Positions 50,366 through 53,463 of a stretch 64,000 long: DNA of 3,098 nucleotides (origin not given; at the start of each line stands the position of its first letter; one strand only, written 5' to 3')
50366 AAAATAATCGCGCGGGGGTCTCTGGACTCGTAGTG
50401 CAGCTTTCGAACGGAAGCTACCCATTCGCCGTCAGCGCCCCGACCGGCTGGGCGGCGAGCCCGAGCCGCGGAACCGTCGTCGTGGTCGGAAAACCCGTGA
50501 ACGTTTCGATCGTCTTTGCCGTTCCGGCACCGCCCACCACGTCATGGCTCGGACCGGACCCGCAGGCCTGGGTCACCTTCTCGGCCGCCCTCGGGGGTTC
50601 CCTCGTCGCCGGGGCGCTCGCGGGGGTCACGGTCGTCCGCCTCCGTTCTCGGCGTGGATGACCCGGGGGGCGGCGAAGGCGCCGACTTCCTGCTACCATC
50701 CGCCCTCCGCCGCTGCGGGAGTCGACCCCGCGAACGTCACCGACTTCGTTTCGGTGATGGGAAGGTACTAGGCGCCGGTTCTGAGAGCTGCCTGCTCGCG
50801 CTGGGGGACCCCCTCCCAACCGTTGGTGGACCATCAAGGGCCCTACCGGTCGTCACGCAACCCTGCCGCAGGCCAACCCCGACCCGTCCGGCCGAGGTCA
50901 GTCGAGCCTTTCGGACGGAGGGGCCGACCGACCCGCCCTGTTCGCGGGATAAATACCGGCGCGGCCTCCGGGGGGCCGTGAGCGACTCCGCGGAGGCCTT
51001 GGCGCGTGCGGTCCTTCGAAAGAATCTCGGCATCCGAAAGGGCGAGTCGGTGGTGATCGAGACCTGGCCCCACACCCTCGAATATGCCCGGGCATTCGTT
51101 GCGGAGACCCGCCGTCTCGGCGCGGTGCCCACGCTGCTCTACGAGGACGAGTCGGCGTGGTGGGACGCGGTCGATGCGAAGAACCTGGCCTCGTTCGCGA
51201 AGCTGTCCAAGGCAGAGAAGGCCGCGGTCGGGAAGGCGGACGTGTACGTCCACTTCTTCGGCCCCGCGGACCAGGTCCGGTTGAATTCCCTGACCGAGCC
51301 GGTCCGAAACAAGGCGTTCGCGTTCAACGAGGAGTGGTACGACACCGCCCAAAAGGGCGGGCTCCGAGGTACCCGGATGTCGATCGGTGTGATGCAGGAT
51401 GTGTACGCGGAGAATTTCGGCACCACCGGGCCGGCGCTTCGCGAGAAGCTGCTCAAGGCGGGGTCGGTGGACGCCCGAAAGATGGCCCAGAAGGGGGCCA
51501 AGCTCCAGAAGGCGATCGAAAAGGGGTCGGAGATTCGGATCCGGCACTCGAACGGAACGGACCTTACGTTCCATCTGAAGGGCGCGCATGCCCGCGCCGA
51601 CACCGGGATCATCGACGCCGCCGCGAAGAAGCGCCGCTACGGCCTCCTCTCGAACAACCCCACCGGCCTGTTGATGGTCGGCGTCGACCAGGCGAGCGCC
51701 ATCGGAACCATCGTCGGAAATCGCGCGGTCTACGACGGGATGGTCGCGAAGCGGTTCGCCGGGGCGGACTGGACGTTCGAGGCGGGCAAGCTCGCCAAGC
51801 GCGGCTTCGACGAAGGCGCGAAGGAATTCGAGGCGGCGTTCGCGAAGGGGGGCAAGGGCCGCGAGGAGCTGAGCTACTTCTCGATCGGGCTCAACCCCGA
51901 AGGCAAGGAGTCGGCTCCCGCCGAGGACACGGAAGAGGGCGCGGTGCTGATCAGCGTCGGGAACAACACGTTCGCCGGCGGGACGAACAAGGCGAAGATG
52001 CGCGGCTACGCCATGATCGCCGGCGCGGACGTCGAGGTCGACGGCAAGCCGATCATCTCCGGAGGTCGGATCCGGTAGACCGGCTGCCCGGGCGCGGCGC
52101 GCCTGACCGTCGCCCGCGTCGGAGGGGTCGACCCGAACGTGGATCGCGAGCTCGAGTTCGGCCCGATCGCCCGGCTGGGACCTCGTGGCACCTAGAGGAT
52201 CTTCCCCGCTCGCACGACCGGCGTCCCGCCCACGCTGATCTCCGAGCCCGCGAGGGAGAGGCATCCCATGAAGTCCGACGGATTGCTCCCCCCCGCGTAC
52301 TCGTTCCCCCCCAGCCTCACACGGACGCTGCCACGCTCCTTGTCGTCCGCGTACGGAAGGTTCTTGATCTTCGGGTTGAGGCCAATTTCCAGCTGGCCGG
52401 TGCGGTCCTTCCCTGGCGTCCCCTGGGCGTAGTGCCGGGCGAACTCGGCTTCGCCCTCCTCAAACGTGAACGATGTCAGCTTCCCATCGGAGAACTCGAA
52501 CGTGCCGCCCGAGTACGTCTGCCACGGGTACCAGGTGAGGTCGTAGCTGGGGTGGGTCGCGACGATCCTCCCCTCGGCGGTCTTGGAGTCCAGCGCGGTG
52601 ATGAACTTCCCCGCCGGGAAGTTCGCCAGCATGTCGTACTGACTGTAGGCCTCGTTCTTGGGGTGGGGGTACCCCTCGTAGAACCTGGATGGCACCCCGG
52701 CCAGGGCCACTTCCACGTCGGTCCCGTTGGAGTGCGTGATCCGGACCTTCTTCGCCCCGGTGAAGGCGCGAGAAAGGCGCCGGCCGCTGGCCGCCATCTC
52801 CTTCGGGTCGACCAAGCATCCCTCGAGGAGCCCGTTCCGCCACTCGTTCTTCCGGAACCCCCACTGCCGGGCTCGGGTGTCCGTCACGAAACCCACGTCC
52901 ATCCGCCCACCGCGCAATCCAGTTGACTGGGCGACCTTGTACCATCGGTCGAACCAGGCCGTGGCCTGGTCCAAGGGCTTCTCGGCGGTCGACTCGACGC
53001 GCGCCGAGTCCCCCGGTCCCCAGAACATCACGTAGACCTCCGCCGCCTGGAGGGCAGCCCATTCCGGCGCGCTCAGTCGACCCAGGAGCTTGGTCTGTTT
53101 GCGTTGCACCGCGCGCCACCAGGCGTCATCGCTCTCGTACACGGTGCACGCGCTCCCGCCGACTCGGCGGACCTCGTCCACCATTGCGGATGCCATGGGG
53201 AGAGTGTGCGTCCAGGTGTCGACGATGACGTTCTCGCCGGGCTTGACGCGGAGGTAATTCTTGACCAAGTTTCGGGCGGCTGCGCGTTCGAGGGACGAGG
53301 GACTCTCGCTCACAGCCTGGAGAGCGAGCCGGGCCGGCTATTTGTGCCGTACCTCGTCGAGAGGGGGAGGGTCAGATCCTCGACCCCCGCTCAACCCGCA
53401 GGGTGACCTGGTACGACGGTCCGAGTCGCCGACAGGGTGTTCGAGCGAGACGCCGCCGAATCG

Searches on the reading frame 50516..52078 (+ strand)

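Call 99: search_protein_families(library=pfam, proteins=[window:50516-52078:+], max_evalue=0.0001)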
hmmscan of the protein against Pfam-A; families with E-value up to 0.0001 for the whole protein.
window:50516-52078:+ (520 aa): 1 family
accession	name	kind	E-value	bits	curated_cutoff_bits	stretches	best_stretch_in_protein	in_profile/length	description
PF02073.20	Peptidase_M29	-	6.9e-05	22.3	27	0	159-403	5-266/406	Thermophilic metalloprotease (M29)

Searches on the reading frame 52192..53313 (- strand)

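Call 99: search_protein_families(library=pfam, proteins=[window:52192-53313:-], max_evalue=0.0001)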
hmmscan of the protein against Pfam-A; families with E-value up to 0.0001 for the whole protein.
window:52192-53313:- (373 aa): 1 family
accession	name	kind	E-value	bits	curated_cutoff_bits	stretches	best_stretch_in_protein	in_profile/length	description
PF02073.20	Peptidase_M29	-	4.3e-10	39.4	27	1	187-289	204-297/406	Thermophilic metalloprotease (M29)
